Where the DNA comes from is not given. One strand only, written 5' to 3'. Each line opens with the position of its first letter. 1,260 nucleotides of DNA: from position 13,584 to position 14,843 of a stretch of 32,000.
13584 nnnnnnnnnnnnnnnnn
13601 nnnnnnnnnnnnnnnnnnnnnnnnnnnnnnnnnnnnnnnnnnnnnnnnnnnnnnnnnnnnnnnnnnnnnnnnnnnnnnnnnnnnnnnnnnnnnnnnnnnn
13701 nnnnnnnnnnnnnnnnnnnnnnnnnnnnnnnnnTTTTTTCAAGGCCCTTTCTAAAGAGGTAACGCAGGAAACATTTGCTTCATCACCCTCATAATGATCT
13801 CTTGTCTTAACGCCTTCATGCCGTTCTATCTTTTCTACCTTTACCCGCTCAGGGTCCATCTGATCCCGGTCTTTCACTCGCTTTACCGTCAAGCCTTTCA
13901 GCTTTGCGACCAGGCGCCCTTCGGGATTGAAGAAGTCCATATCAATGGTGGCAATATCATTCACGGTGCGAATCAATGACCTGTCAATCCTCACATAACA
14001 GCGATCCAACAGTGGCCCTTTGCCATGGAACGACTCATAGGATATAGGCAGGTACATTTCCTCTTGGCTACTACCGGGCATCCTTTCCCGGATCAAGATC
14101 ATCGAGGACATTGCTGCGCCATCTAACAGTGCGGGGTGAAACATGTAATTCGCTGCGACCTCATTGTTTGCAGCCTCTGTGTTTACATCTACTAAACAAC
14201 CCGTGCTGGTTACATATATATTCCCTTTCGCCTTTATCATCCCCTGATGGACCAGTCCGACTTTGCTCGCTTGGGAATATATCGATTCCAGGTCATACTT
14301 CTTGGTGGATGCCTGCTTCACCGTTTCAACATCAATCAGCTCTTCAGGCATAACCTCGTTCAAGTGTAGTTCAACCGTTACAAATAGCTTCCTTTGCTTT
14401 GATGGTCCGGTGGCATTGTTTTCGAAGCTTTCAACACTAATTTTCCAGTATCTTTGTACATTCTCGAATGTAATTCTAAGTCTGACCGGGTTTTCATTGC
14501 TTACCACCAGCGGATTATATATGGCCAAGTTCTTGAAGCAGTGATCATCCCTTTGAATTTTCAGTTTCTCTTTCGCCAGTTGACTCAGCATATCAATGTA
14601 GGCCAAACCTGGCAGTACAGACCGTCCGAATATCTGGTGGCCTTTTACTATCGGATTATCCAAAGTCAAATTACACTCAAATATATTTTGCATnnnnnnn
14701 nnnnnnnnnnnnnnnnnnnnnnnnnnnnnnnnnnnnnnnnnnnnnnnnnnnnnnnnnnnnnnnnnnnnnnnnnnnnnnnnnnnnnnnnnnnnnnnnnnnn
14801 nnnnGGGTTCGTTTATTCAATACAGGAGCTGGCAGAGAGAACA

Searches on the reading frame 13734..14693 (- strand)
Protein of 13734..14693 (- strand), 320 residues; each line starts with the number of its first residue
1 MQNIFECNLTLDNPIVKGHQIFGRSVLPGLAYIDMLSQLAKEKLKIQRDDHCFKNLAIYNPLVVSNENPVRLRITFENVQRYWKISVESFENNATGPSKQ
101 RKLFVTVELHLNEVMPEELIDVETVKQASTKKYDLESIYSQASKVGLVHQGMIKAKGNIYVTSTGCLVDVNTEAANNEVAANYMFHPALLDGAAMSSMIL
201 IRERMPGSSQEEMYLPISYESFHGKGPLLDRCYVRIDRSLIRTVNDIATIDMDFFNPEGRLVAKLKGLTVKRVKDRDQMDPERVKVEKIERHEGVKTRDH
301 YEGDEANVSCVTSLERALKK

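Call 85: search_solved_structures(query=window:13734-14693:-, max_evalue=0.001, show_alignments=3)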
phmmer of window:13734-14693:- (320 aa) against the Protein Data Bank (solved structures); distinct sequences matched with E-value up to 0.001: 16.
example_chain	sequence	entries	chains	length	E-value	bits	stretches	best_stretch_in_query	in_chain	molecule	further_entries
5e1v_B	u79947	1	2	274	3.4e-42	148.2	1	7-272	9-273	Polyketide synthase PksL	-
5kku_A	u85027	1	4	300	2.2e-16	63.4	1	9-277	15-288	Polyketide synthase type I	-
6mbh_A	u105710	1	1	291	2.5e-09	40.3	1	177-273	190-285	GphF Dehydratase 1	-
5hqw_A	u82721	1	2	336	4.6e-08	36.1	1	15-273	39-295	Putative polyketide synthase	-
6mbf_A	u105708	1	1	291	6.1e-08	35.7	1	177-273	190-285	GphF Dehydratase 1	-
6mbg_A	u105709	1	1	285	1.3e-07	34.7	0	177-272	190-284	GphF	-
7tzl_A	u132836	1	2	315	3.7e-07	33.2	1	172-271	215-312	3-oxoacyl-[acyl-carrier-protein] reductase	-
3kg6_A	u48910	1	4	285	6.8e-07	32.3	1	11-271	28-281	CurF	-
3kg9_A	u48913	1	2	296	7.6e-06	28.9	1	2-269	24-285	CurK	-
5j6o_A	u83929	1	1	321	1.5e-05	27.9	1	9-280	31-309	Putative polyketide synthase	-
5tz7_A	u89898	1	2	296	3.3e-05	26.8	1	2-269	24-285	CurK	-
8qk4_A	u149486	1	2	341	4.1e-05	26.4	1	8-271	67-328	Polyketide synthase PksJ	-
5tz5_A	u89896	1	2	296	0.00011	25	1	2-269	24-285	CurK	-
7zmf_A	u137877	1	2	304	0.00012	24.9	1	12-274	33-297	Putative polyketide synthase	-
3kg7_A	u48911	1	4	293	0.00016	24.5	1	2-274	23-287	CurH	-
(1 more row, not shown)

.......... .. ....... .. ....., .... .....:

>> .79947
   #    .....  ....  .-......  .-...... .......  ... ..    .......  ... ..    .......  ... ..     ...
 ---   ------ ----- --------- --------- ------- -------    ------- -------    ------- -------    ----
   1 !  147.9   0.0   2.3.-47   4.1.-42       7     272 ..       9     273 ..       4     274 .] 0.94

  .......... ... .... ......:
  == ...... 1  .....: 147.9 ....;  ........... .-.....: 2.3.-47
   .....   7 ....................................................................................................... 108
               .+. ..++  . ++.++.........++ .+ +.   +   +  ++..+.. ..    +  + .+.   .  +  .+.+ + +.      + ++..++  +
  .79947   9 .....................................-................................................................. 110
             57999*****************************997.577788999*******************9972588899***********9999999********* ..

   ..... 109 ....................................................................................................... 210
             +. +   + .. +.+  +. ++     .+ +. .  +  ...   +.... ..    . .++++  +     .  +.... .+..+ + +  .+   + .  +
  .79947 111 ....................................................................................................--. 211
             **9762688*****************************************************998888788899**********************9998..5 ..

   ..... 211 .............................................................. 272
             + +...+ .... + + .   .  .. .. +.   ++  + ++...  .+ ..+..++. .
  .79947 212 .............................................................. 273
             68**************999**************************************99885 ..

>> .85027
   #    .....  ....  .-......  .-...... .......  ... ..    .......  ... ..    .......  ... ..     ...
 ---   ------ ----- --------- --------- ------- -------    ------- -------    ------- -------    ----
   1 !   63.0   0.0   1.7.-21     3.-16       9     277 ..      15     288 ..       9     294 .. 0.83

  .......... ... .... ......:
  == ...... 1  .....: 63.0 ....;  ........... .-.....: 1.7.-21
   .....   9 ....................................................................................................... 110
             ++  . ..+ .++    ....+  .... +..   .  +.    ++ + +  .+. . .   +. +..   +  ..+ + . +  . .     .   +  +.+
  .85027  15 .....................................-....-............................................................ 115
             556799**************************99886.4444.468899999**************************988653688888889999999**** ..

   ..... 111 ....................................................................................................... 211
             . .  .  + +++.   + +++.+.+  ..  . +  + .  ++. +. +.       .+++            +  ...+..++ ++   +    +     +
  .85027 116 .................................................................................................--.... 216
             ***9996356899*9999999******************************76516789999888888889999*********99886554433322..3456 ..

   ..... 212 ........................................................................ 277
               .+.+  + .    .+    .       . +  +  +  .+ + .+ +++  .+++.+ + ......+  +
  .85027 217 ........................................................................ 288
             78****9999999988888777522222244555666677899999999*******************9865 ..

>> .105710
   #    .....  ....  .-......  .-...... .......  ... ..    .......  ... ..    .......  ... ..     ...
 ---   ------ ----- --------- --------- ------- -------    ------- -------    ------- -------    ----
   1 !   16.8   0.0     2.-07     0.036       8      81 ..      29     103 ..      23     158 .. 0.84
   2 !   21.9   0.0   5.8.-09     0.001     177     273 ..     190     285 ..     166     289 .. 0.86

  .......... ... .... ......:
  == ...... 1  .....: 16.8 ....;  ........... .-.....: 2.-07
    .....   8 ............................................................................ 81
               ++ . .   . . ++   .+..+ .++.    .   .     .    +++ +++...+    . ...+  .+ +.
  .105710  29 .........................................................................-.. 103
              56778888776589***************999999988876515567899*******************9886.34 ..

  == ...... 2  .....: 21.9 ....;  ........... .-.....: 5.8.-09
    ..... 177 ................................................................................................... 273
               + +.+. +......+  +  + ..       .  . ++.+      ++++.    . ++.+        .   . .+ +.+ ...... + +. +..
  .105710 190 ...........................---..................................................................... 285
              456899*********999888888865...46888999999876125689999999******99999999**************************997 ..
